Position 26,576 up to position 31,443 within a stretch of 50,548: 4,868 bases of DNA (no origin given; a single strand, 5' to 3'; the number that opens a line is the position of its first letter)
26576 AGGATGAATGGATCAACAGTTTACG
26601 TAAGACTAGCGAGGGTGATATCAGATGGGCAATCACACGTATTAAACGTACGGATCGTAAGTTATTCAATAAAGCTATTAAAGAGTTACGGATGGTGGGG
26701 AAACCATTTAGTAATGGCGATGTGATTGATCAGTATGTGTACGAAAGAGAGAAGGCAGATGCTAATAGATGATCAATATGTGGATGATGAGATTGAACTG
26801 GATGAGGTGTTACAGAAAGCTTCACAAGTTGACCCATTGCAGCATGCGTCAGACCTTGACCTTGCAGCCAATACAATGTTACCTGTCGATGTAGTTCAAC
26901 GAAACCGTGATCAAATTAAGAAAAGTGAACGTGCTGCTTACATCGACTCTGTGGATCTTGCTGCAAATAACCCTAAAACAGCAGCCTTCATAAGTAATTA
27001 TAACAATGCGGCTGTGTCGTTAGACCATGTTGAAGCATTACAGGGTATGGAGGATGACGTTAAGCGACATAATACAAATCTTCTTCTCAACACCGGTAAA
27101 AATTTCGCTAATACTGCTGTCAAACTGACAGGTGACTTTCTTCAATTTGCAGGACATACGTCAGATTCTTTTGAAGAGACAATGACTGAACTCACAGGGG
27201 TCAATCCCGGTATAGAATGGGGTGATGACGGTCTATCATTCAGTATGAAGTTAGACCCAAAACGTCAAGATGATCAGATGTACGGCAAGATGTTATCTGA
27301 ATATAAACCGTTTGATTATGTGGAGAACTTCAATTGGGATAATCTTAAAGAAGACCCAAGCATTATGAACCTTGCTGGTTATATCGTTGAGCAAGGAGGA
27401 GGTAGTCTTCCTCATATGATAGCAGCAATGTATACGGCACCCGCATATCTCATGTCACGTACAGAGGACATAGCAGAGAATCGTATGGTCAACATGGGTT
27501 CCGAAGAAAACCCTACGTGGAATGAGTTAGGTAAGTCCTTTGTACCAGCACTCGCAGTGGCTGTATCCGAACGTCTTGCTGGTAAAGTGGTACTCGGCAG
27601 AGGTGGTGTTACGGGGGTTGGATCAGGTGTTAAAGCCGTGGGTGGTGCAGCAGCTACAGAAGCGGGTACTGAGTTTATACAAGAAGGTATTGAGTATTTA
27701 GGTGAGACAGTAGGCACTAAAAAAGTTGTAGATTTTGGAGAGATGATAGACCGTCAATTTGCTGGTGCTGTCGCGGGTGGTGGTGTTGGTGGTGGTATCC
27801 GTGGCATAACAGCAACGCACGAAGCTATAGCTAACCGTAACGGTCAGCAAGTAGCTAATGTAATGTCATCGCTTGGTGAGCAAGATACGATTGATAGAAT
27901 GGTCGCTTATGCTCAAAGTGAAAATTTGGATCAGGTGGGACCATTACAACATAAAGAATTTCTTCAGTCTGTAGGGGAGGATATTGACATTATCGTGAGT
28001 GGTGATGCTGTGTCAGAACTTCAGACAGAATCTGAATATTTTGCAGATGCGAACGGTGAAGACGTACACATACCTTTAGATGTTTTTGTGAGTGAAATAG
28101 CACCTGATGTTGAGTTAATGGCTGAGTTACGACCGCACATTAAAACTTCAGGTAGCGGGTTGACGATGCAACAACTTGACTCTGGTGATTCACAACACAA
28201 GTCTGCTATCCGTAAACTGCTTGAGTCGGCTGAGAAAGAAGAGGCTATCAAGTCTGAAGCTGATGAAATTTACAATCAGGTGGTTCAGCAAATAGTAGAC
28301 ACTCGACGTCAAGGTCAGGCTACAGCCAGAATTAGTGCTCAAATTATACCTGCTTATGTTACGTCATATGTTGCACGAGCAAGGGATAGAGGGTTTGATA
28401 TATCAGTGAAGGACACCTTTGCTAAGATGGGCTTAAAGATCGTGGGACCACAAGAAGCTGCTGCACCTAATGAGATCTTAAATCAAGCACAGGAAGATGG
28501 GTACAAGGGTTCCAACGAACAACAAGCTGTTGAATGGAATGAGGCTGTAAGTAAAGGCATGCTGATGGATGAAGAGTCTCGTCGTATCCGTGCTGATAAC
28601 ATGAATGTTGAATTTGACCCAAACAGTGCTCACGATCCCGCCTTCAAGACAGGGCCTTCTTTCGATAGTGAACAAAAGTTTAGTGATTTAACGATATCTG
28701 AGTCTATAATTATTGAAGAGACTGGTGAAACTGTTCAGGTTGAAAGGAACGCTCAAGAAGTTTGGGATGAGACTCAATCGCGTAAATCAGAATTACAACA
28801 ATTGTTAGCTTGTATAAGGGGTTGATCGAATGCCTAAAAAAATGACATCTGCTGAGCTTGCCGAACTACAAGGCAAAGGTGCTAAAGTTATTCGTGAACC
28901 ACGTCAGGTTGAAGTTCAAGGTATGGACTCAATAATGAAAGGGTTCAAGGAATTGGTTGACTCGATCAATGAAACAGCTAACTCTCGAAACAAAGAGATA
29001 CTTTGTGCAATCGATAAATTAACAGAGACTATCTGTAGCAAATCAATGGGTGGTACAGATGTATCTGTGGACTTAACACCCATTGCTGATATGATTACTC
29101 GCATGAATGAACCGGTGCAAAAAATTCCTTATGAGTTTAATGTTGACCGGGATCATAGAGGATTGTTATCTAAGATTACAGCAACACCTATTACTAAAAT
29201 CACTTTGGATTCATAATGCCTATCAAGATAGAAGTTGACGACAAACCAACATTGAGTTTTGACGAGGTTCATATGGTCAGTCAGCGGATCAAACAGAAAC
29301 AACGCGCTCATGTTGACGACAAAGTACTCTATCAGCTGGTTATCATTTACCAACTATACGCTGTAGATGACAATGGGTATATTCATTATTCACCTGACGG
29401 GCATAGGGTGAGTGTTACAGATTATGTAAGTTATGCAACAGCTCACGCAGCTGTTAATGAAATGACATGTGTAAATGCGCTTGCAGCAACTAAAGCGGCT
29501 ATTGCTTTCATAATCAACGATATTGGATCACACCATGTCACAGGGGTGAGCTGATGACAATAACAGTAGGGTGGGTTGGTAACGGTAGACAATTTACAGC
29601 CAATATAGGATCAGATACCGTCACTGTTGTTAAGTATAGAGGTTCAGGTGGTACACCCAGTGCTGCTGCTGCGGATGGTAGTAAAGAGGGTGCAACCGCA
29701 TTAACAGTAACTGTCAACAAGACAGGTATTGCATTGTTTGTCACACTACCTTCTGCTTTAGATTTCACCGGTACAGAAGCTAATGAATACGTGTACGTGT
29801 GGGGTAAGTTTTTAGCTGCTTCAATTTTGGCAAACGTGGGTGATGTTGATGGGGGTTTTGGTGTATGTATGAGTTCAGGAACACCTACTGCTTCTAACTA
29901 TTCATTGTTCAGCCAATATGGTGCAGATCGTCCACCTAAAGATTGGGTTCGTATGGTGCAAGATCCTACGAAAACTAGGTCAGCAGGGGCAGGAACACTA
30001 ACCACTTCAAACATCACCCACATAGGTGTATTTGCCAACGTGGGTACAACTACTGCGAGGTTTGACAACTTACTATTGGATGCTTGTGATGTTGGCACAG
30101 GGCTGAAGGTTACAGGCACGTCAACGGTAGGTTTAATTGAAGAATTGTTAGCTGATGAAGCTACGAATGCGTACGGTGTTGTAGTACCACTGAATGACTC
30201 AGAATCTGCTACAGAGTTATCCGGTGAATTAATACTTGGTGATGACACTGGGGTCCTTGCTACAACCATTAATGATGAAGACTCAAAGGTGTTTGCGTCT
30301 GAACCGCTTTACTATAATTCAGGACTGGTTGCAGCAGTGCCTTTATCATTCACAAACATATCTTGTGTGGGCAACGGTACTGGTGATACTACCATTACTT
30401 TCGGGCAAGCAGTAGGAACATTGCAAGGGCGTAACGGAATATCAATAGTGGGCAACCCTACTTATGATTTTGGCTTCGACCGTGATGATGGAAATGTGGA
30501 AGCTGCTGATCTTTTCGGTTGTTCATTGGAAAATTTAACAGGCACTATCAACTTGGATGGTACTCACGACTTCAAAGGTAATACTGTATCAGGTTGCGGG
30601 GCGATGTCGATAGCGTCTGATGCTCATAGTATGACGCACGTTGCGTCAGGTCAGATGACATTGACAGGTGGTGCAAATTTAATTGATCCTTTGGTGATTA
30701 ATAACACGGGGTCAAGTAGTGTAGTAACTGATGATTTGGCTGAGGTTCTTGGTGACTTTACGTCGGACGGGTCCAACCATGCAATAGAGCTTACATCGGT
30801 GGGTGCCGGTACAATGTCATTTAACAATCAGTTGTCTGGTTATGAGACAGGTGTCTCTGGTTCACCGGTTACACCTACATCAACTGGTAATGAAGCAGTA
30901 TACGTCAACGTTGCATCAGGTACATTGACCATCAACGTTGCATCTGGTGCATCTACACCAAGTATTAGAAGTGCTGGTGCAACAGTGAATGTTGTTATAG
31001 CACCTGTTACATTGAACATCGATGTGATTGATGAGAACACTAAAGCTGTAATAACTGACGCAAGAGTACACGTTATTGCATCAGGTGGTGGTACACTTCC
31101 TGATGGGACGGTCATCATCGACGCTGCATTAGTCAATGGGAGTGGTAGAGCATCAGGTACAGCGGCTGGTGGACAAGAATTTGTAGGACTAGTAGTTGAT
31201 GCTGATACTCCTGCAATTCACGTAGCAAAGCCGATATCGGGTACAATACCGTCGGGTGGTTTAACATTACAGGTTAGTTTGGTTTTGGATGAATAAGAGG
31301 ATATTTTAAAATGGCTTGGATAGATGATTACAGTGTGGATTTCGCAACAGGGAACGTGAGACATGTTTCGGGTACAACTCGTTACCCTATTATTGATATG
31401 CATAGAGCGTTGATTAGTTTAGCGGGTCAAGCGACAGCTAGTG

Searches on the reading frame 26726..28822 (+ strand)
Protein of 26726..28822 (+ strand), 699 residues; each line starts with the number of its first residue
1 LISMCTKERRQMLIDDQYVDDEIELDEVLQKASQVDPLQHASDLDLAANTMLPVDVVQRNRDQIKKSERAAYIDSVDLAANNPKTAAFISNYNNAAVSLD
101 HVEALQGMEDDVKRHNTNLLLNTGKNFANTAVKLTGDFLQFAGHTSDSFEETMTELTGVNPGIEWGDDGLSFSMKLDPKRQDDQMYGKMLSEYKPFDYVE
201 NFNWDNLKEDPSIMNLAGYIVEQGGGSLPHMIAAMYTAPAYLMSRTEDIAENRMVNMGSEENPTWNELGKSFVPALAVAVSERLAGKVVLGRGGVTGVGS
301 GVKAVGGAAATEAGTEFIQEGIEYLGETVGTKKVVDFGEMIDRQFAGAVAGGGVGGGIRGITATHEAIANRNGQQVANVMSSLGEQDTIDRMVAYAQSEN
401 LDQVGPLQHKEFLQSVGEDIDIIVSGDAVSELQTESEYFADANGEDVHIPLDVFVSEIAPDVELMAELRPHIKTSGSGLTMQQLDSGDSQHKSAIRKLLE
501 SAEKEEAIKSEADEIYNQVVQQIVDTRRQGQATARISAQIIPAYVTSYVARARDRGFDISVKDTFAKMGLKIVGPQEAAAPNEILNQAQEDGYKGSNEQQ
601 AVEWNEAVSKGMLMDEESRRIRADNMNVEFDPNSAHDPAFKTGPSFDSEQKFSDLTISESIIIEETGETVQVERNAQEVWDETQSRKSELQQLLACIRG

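Call 9: search_protein_families(library=phrogs, proteins=[window:26726-28822:+], max_evalue=0.001)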
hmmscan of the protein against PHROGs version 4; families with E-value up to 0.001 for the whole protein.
window:26726-28822:+ (699 aa): 2 families
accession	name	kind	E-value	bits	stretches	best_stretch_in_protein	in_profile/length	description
phrog_9880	-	unknown function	2.8e-10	39.4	2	17-129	37-149/2231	-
phrog_2206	-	DNA, RNA and nucleotide metabolism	1.4e-05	23.2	1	294-536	344-573/3406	virion RNA polymerase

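Call 10: search_protein_families(library=pfam, proteins=[window:26726-28822:+], max_evalue=0.01)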
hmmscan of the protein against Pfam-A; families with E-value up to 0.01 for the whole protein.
window:26726-28822:+ (699 aa): 1 family
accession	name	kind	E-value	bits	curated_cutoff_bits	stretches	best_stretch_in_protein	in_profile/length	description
PF18834.6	LPD22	-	2e-11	44.4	28.6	1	30-115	8-90/97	Large polyvalent protein associated domain 22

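Call 85: search_protein_families(library=ncbifam, proteins=[window:26726-28822:+], max_evalue=1)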
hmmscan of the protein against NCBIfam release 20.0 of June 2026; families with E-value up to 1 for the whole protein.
window:26726-28822:+ (699 aa): 0 families

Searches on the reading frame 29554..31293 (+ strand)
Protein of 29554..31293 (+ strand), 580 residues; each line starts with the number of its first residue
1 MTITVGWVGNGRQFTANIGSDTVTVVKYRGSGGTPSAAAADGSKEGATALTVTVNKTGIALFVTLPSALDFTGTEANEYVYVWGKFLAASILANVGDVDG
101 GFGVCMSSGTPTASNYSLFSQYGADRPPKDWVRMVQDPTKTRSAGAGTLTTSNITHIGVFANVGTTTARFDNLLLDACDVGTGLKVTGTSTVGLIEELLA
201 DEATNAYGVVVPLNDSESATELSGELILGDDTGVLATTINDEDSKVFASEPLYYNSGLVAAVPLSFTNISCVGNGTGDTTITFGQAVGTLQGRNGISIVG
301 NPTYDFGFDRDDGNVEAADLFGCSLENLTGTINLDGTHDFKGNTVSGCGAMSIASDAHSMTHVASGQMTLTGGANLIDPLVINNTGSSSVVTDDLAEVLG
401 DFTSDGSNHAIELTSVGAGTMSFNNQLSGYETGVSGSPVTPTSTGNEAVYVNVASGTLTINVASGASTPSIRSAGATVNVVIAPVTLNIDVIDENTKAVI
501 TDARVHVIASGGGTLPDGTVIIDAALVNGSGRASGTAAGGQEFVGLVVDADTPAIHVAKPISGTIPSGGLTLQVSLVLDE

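Call 9: search_protein_families(library=phrogs, proteins=[window:29554-31293:+], max_evalue=0.001)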
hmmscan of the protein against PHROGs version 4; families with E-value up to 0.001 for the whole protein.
window:29554-31293:+ (580 aa): 0 families

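Call 10: search_protein_families(library=pfam, proteins=[window:29554-31293:+], max_evalue=0.01)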
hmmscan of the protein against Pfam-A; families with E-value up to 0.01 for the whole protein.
window:29554-31293:+ (580 aa): 0 families
